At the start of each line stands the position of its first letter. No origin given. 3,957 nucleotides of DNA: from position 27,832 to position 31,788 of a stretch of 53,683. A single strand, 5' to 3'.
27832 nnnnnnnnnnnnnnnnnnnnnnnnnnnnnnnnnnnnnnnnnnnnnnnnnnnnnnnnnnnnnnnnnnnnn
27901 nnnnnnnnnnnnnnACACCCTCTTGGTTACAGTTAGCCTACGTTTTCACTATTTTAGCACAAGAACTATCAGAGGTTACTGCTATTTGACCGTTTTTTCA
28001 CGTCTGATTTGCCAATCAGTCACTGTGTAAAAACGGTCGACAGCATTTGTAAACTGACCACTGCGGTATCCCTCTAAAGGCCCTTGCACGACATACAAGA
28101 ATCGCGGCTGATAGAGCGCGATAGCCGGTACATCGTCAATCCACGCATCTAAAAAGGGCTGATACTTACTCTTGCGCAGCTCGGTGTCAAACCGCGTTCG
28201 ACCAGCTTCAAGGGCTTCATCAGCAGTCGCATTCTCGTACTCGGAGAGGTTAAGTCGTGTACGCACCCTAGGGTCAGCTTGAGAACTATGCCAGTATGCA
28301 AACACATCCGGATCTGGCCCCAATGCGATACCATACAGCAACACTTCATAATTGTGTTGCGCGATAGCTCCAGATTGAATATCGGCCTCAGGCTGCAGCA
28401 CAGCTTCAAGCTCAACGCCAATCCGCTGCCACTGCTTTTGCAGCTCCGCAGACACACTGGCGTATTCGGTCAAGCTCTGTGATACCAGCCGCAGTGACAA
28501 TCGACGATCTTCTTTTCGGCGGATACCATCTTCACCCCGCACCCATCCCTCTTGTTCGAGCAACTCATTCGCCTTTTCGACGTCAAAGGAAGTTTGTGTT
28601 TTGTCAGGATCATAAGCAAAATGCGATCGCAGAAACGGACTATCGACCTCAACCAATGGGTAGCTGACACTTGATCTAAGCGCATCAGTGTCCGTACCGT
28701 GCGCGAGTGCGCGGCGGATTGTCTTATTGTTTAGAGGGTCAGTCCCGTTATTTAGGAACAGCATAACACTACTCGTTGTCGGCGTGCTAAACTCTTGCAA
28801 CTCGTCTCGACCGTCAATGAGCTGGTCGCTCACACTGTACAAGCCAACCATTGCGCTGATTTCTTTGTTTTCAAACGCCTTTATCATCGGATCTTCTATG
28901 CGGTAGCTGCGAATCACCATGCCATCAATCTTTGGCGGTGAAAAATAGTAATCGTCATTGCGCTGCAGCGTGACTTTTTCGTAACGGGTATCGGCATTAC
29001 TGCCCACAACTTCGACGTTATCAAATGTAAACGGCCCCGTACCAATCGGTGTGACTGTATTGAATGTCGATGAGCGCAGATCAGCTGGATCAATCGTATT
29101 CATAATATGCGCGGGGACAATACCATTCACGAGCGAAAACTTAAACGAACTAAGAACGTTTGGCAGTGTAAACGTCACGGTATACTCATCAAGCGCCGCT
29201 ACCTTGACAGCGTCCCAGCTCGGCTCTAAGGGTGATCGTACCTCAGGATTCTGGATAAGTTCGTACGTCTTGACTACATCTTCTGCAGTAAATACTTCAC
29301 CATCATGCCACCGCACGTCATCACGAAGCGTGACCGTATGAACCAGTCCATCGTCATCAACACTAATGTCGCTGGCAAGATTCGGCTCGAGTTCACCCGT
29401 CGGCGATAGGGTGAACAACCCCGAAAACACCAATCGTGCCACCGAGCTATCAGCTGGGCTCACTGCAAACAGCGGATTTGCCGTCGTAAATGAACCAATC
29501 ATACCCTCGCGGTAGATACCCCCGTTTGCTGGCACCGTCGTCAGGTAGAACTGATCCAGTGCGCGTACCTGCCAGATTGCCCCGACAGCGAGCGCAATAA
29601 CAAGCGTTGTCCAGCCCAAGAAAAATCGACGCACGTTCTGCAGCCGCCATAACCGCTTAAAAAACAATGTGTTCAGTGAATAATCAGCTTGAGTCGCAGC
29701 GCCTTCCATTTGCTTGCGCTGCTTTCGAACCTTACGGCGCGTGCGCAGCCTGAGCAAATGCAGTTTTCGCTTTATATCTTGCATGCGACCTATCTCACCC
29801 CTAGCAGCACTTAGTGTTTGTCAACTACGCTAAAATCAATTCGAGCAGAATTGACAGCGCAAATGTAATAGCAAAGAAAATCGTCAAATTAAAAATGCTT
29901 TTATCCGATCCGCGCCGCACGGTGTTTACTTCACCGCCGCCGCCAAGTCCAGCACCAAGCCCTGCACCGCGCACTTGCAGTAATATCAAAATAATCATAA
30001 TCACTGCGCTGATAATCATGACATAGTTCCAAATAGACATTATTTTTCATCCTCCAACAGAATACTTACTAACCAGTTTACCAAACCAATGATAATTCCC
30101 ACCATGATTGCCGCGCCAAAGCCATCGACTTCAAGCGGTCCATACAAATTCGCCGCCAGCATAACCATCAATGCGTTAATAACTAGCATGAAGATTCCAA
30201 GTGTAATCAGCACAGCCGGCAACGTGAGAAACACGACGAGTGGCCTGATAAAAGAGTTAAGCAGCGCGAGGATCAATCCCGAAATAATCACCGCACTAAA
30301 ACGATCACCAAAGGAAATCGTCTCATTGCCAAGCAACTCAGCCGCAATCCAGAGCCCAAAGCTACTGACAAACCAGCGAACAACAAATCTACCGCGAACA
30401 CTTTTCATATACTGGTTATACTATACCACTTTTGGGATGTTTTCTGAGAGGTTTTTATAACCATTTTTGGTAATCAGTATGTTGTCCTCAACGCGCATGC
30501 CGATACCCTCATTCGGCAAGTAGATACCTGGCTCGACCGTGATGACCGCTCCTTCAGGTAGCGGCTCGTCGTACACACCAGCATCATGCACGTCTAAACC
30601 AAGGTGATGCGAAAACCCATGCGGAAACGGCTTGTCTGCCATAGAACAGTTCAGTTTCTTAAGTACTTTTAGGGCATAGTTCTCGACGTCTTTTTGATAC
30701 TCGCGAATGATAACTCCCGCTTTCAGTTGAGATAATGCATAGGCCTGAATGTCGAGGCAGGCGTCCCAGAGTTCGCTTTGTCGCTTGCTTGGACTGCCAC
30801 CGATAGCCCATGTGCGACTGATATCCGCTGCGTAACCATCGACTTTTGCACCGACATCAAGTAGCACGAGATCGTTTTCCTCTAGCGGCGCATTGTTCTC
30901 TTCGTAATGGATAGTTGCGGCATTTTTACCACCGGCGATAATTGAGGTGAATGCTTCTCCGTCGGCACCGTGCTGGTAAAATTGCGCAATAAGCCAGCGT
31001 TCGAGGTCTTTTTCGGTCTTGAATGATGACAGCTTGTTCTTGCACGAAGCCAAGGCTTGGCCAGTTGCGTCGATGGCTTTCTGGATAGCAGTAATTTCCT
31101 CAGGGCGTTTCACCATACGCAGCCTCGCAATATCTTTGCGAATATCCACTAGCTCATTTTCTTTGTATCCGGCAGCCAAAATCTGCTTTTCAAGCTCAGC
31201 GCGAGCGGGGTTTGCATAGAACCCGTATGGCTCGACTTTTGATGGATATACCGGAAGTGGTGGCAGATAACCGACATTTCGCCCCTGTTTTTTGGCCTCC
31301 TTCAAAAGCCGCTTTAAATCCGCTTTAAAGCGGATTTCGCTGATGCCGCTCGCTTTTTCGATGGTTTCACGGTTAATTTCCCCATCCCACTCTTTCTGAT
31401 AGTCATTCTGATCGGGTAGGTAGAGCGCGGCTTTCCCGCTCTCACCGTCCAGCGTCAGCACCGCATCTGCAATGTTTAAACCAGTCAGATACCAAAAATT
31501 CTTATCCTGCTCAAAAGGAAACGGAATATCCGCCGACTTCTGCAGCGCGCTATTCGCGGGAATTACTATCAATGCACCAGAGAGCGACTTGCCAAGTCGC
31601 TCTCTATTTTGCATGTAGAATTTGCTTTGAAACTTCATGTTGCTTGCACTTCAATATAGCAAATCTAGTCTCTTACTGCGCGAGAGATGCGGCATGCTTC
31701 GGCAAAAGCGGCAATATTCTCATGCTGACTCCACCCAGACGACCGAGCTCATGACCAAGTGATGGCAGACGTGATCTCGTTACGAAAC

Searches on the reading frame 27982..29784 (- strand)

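Call 12: search_protein_families(library=pfam, proteins=[window:27982-29784:-], max_evalue=0.001)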
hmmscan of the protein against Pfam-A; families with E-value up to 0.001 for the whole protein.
window:27982-29784:- (600 aa): 1 family
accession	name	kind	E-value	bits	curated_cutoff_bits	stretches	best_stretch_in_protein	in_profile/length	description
PF00496.27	SBP_bac_5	-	3.7e-65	220.9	32.4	1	131-502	1-363/368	Bacterial extracellular solute-binding proteins, family 5 Middle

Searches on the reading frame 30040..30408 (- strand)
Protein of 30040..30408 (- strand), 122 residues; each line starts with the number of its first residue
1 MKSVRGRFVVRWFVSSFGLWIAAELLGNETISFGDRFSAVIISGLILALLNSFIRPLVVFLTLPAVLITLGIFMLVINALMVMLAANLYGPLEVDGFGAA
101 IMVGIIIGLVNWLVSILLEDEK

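Call 12: search_protein_families(library=pfam, proteins=[window:30040-30408:-], max_evalue=0.001)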
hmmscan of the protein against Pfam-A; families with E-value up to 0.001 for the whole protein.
window:30040-30408:- (122 aa): 1 family
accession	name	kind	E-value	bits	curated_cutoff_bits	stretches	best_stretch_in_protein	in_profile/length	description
PF04020.18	Phage_holin_4_2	-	9.2e-27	94.1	28.8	1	7-113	2-105/105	Mycobacterial 4 TMS phage holin, superfamily IV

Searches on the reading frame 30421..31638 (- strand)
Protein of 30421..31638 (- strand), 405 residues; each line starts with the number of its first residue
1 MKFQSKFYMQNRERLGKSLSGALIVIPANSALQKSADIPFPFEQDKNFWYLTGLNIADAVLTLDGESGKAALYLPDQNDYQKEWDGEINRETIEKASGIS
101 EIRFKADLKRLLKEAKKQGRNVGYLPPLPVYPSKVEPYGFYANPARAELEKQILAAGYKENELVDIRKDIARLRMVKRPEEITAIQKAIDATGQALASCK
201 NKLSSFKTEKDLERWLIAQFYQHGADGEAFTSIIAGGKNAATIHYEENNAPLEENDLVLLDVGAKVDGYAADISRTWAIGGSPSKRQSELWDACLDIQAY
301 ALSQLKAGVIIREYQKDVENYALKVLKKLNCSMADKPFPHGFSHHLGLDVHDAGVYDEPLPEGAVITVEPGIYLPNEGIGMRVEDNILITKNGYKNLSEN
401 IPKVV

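Call 12: search_protein_families(library=pfam, proteins=[window:30421-31638:-], max_evalue=0.001)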
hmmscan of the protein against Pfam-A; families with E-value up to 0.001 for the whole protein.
window:30421-31638:- (405 aa): 2 families
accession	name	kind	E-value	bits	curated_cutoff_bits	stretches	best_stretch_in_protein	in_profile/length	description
PF00557.29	Peptidase_M24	-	7.8e-52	176.5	23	1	184-391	2-208/208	Metallopeptidase family M24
PF05195.22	AMP_N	-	4.1e-22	78.6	24.6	1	8-118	1-116/121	Aminopeptidase P, N-terminal domain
